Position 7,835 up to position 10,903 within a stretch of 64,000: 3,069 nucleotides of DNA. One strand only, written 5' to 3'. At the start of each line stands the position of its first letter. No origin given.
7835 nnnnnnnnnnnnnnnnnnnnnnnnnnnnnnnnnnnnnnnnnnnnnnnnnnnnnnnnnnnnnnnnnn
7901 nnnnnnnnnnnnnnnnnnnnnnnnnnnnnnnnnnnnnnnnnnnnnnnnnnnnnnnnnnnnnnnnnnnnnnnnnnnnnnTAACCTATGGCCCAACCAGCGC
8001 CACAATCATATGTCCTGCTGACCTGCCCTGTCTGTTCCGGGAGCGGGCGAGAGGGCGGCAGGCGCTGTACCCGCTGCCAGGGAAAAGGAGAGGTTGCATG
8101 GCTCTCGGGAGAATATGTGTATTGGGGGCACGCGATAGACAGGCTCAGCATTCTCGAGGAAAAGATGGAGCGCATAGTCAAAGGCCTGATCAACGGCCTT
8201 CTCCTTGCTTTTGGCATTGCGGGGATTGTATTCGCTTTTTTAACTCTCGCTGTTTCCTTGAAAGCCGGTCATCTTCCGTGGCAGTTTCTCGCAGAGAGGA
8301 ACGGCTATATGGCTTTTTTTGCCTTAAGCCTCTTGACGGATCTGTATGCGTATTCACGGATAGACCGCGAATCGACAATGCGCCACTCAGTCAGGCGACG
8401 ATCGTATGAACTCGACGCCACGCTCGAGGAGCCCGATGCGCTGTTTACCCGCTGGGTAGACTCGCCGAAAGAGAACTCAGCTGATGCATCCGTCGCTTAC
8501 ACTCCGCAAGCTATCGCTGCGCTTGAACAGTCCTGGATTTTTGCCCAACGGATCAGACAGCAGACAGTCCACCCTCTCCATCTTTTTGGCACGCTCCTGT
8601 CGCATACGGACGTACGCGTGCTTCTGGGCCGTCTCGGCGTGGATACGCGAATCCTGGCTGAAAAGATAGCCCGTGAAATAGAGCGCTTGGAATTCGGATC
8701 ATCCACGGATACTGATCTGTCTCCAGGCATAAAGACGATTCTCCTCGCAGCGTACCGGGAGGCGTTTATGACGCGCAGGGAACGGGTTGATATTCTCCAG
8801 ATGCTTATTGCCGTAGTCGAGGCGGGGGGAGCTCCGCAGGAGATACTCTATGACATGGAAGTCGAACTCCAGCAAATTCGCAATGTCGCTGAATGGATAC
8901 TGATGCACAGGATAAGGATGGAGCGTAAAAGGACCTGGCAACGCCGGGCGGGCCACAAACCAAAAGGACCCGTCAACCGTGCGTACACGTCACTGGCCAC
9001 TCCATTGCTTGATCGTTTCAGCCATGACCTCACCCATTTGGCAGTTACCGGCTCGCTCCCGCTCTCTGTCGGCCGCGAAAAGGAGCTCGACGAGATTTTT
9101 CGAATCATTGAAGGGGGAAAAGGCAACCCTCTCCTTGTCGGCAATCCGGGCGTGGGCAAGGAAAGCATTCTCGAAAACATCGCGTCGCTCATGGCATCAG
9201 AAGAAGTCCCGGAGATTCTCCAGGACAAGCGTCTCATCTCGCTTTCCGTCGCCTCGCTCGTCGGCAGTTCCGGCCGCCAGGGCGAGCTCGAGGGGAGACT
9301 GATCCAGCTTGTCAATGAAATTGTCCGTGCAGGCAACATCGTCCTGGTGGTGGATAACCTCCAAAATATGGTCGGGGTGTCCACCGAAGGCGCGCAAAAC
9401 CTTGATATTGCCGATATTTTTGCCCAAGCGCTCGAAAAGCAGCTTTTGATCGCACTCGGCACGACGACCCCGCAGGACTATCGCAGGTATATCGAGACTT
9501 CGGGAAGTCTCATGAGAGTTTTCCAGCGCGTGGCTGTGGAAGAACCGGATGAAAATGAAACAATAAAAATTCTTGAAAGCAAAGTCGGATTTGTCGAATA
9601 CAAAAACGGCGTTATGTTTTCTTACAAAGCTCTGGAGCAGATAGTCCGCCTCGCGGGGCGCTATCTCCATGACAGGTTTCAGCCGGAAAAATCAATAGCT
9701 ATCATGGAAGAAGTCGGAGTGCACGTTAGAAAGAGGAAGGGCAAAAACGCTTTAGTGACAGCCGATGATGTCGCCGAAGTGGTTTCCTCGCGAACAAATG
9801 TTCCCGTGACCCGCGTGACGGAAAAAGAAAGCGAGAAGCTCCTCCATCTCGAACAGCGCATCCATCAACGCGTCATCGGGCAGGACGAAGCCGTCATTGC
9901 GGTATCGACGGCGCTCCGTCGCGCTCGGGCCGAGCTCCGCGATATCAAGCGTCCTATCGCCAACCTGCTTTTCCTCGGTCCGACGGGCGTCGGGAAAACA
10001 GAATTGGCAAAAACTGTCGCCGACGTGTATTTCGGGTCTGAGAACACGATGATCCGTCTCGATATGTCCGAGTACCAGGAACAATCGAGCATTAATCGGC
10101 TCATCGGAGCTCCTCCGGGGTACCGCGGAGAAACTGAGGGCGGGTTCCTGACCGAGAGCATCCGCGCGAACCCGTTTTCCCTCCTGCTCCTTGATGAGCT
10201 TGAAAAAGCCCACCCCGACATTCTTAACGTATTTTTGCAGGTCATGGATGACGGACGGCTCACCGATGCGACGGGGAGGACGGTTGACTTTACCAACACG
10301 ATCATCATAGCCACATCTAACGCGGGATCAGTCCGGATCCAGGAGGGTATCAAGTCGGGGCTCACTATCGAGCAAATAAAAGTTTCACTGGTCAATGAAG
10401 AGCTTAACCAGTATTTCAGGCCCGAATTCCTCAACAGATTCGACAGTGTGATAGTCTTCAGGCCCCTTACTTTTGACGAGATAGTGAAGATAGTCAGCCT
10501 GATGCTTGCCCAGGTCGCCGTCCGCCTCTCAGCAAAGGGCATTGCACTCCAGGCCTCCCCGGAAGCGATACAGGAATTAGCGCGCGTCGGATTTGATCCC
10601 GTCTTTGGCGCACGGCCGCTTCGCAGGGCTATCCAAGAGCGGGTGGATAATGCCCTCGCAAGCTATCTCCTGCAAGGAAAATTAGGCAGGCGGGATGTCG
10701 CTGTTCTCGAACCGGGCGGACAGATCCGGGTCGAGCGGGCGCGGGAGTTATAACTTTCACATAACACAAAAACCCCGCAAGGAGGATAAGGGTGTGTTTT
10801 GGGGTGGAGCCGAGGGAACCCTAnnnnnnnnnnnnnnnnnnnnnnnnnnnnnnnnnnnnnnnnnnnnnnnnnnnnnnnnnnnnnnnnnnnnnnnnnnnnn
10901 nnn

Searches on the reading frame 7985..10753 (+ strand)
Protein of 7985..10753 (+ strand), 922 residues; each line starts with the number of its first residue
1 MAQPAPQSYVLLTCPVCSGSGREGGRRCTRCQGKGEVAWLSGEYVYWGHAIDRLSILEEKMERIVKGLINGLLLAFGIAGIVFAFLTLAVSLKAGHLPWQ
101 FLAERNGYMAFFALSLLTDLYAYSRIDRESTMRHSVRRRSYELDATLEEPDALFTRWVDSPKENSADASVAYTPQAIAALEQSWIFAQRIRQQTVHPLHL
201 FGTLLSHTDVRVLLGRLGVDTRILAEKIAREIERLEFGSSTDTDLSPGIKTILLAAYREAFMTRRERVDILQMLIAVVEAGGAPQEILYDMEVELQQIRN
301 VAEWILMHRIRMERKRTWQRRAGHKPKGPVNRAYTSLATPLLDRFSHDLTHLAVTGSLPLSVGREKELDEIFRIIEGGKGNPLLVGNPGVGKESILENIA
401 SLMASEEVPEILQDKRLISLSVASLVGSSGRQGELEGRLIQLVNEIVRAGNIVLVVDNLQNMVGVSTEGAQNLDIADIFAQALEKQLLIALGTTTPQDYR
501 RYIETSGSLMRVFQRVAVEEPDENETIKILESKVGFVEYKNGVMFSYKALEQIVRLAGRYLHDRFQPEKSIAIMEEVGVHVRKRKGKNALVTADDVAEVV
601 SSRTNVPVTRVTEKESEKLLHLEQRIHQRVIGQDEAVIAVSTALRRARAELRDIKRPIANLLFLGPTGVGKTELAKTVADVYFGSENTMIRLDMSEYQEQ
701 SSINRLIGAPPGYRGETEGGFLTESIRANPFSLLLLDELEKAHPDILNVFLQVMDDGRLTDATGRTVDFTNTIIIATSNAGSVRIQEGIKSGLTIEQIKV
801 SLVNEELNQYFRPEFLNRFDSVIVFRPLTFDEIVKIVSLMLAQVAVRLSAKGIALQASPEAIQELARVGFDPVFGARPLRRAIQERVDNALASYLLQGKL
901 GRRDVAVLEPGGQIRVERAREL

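Call 71: search_protein_families(library=pfam, proteins=[window:7985-10753:+], max_evalue=0.001)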
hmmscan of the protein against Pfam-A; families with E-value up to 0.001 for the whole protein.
window:7985-10753:+ (922 aa): 14 families
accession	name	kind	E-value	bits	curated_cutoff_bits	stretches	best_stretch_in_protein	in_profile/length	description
PF07724.20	AAA_2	-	6.6e-60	202.4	27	1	656-821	1-165/166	AAA domain (Cdc48 subfamily)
PF10431.15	ClpB_D2-small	-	2.1e-22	79.4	21.9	1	828-902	1-75/81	C-terminal, D2-small domain, of ClpB protein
PF00004.35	AAA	-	3.8e-16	60.1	21.2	2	661-780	1-110/131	ATPase family associated with various cellular activities (AAA)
PF07728.20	AAA_5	-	4.3e-15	56.4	22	1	660-782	1-125/139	AAA domain (dynein-related subfamily)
PF17871.7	AAA_lid_9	-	5.5e-10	39.5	22.8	1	523-610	2-88/104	AAA lid domain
PF00158.32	Sigma54_activat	-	5.2e-08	33.2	20.2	1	638-779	2-142/168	Sigma-54 interaction domain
PF13401.12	AAA_22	-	9.3e-08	32.9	27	0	378-473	4-104/130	AAA domain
PF13191.12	AAA_16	-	1.1e-07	32.9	32.6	0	362-460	3-142/167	AAA ATPase domain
PF01078.27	Mg_chelatase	-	1.6e-06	28.1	20.3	0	371-422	14-65/207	Magnesium chelatase, subunit ChlI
PF01695.23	IstB_IS21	-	0.00018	21.5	24.1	0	659-679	93-113/238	IstB-like ATP binding protein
PF12780.13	AAA_8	-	0.00022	21.1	25.6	0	368-411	13-55/259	P-loop containing dynein motor region D4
PF05729.18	NACHT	-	0.00025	21.3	26.7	0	662-811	4-164/167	NACHT domain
PF01637.24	ATPase_2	-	0.00054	20.3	33.2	0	363-403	3-44/225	ATPase domain predominantly from Archaea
PF12775.13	AAA_7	-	0.00071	19.6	25.8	0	660-707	35-82/181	P-loop containing dynein motor region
